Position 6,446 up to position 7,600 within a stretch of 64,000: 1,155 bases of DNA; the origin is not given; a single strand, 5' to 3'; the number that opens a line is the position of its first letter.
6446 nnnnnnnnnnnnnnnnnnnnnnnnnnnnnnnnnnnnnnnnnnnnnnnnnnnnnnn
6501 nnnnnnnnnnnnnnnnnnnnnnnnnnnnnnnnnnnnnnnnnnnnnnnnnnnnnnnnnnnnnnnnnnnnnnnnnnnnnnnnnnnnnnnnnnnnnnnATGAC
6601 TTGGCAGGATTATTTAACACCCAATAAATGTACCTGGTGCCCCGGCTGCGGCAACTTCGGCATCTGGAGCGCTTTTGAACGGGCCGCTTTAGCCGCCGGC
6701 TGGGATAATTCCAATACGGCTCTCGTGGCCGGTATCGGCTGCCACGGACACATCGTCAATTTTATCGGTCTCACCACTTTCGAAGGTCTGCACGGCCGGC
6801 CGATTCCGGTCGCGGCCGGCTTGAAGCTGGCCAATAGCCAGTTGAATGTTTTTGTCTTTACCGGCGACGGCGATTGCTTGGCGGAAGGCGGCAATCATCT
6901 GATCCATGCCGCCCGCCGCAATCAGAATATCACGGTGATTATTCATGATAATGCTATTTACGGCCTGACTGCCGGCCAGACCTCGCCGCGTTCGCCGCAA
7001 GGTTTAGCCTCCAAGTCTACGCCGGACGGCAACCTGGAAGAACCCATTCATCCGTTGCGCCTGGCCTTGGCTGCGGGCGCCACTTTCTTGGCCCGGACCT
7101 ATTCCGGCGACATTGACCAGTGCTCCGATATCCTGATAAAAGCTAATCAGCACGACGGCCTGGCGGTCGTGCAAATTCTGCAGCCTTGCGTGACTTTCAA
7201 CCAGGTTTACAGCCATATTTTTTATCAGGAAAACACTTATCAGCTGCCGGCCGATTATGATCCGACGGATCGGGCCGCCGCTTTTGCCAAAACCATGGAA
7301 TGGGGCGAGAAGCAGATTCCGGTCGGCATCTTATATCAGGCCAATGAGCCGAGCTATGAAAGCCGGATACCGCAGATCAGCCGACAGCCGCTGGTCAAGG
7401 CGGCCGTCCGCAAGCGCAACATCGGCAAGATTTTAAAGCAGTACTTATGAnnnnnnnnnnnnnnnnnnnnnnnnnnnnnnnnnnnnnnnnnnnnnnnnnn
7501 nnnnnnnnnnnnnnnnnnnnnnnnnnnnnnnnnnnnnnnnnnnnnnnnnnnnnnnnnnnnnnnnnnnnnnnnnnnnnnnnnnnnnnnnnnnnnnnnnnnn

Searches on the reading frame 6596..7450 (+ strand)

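Call 60: search_protein_families(library=pfam, proteins=[window:6596-7450:+], max_evalue=0.001)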
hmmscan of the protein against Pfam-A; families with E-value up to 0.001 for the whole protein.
window:6596-7450:+ (284 aa): 2 families
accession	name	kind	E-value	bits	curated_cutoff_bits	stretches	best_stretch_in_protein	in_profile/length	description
PF02775.26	TPP_enzyme_C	-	1.8e-27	96.5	21.9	1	48-194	3-151/151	Thiamine pyrophosphate enzyme, C-terminal TPP binding domain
PF12367.13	PFO_beta_C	-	1.3e-22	80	24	1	198-261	1-64/66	Pyruvate ferredoxin oxidoreductase beta subunit C terminal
